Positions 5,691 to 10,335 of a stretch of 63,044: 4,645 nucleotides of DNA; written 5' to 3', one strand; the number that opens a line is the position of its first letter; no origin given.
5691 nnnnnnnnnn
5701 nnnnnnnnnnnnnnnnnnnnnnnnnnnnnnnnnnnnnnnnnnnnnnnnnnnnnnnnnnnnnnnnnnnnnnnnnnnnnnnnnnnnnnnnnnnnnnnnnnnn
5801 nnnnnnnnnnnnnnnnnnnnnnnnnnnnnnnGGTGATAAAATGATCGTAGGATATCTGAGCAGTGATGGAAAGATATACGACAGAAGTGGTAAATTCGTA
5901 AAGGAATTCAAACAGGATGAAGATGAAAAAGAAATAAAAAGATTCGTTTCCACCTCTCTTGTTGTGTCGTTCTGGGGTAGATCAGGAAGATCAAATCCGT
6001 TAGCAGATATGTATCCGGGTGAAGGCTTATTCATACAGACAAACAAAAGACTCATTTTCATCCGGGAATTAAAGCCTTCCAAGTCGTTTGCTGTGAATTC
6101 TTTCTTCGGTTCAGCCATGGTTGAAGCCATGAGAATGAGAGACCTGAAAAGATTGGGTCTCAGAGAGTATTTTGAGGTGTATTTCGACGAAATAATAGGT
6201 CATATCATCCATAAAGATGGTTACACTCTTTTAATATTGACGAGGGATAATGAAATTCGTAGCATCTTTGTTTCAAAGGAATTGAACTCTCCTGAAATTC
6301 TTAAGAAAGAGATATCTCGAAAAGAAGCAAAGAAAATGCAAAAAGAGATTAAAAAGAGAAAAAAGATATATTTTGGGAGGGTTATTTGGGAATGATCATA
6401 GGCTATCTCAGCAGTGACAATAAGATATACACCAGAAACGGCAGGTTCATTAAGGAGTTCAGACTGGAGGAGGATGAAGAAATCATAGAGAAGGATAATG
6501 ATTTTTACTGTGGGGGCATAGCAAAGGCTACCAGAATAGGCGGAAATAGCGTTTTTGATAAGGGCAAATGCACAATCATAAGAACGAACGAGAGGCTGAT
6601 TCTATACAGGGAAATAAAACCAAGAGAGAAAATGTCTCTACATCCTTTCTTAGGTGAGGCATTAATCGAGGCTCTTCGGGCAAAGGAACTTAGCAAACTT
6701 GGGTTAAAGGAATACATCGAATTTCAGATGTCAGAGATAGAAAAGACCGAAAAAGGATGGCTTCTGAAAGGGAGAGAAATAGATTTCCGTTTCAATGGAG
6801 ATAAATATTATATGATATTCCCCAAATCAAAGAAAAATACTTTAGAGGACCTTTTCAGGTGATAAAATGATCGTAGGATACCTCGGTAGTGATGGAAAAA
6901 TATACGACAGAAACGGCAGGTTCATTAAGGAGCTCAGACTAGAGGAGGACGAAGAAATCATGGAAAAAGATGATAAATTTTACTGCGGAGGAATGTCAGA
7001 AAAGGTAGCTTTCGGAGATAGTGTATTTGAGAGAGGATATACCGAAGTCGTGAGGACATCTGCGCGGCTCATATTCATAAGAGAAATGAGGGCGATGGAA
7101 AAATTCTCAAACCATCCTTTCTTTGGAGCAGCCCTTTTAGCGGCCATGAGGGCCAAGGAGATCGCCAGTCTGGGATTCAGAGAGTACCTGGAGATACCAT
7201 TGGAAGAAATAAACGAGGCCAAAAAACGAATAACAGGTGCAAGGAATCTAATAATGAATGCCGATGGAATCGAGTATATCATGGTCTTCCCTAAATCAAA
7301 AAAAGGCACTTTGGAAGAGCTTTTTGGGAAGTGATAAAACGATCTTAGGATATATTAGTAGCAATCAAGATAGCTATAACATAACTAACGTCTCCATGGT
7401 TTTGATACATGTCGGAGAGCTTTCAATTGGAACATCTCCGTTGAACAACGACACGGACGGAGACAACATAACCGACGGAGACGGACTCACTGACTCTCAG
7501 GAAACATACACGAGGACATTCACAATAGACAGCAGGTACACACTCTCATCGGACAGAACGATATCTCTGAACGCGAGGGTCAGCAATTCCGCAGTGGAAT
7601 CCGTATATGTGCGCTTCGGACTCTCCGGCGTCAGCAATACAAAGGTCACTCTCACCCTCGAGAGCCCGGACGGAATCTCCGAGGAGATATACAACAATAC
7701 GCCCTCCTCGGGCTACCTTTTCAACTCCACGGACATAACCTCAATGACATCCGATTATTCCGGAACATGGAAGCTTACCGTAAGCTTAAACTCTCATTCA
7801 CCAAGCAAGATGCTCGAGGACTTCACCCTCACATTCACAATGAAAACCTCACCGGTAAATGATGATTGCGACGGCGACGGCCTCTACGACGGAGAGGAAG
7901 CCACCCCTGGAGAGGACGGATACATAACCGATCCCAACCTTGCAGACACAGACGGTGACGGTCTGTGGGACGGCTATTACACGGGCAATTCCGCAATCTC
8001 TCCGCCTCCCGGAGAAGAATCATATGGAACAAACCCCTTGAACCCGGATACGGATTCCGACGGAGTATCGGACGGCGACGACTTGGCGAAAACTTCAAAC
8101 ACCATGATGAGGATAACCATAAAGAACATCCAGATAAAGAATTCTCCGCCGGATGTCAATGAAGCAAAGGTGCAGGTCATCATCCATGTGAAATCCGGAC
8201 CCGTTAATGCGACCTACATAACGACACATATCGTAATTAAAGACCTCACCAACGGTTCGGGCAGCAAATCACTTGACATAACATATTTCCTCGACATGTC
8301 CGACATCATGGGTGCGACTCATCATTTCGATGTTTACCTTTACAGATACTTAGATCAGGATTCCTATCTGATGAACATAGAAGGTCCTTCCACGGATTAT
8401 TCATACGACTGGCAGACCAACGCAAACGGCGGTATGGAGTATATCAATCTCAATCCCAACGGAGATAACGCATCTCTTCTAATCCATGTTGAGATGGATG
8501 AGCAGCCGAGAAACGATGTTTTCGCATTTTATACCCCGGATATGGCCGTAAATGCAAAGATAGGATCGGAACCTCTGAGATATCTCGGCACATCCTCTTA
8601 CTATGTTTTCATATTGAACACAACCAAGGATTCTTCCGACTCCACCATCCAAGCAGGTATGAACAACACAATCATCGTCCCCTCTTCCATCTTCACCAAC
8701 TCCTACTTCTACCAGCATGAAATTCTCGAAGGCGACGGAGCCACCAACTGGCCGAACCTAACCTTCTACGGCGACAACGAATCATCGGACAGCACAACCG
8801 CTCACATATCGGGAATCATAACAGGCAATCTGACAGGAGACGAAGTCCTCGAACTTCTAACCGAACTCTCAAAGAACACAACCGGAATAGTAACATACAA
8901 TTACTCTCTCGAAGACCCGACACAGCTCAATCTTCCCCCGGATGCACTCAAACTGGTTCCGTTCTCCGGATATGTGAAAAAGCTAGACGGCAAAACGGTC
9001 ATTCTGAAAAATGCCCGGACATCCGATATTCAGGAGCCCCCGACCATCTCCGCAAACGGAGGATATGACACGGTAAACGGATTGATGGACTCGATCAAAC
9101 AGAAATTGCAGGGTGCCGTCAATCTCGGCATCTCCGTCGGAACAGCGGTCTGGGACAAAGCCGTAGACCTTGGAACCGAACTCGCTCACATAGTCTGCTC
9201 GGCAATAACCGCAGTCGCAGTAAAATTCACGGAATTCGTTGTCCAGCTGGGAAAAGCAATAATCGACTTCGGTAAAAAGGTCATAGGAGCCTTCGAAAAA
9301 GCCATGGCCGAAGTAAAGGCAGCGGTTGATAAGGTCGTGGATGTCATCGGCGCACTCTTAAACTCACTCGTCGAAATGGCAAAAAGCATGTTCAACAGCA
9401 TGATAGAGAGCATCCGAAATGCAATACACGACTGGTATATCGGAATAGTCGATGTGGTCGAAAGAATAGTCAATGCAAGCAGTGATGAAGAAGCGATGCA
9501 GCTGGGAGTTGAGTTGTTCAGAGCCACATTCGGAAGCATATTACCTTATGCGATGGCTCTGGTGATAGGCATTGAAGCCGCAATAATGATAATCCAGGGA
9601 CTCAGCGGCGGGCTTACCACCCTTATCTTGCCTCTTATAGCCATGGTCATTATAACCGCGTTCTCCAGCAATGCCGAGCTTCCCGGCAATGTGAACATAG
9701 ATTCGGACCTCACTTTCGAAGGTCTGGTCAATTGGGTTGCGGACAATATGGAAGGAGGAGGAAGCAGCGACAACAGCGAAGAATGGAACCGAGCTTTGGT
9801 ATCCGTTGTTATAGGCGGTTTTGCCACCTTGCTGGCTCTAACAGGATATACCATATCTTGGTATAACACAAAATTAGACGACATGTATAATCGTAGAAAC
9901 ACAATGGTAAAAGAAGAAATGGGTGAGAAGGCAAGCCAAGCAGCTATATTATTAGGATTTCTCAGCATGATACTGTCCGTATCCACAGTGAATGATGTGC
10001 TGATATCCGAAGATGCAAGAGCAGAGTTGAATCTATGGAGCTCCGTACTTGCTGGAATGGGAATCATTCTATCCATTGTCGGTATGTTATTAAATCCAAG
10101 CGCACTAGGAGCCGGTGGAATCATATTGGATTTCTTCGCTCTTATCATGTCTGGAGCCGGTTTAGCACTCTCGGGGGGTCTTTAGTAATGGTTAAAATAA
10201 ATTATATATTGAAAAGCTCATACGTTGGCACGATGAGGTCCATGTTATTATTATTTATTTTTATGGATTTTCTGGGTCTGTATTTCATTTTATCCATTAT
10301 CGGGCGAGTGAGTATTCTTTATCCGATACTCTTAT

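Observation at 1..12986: Archaeal cassette array with the grammar of a polymorphic toxin/immunity or self-recognition locus, built from unrecognisable parts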

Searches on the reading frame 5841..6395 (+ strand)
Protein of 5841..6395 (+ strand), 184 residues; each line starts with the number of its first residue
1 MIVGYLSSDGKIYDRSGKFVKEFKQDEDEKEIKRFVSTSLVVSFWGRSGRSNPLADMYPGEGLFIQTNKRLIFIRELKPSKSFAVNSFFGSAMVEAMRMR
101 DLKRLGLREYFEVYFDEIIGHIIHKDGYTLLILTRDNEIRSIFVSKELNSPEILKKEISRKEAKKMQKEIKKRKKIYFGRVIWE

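Call 4: search_protein_families(library=pfam, proteins=[window:5841-6395:+], max_evalue=0.1)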
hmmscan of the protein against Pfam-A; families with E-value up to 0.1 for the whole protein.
window:5841-6395:+ (184 aa): 0 families

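Call 71: search_protein_families(library=pfam, proteins=[window:5841-6395:+], max_evalue=0.01)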
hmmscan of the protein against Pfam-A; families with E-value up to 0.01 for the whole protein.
window:5841-6395:+ (184 aa): 0 families

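Call 79: search_protein_families(library=ncbifam, proteins=[window:5841-6395:+], max_evalue=0.01)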
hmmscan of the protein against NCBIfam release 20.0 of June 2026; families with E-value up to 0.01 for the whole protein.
window:5841-6395:+ (184 aa): 0 families

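Call 80: search_protein_families(library=padloc, proteins=[window:5841-6395:+], max_evalue=0.01)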
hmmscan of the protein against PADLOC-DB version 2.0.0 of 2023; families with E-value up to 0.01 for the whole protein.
window:5841-6395:+ (184 aa): 0 families

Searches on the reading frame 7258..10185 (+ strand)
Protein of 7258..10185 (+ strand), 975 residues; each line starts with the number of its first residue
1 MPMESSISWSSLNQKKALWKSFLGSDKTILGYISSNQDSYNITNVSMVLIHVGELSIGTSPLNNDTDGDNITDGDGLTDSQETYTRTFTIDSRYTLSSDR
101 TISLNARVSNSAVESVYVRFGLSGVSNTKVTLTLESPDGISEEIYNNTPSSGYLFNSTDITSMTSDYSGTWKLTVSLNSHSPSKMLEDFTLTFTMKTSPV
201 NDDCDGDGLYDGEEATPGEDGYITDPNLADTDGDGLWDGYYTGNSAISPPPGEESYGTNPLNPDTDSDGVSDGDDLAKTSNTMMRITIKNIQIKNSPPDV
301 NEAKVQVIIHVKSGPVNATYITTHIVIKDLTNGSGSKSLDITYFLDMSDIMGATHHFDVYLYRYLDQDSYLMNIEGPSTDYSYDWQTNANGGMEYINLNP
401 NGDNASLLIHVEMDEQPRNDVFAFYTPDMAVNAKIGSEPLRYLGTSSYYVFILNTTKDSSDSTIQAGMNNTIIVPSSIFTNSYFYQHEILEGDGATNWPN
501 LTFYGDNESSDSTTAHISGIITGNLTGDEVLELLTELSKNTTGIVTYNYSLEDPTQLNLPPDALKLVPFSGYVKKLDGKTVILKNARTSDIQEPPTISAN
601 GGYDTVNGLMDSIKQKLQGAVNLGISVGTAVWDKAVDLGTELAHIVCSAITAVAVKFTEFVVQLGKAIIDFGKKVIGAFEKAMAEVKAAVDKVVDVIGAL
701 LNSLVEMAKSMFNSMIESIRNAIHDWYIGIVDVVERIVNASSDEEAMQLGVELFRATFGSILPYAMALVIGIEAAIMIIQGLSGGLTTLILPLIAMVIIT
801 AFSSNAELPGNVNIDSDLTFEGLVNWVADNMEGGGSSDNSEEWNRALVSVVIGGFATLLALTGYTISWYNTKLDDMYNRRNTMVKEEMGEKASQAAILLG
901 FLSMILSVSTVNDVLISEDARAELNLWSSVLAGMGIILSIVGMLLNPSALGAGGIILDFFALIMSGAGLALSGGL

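Call 4: search_protein_families(library=pfam, proteins=[window:7258-10185:+], max_evalue=0.1)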
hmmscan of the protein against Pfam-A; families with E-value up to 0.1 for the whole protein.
window:7258-10185:+ (975 aa): 2 families
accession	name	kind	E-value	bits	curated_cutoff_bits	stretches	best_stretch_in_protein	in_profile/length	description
PF01483.27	P_proprotein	-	0.00063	20.2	21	1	114-193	2-86/86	Proprotein convertase P-domain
PF23854.1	DUF7217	-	0.028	14.6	29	1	666-718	158-210/238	Domain of unknown function (DUF7217)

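Call 79: search_protein_families(library=ncbifam, proteins=[window:7258-10185:+], max_evalue=0.01)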
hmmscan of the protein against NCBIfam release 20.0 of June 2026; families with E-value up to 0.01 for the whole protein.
window:7258-10185:+ (975 aa): 1 family
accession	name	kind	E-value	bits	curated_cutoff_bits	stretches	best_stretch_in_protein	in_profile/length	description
NF033765.2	gliding_CglD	equivalog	7.6e-09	33.9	400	1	194-278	138-221/1124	adventurous gliding motility lipoprotein CglD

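Call 80: search_protein_families(library=padloc, proteins=[window:7258-10185:+], max_evalue=0.01)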
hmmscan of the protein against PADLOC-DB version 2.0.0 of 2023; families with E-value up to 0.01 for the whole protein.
window:7258-10185:+ (975 aa): 0 families
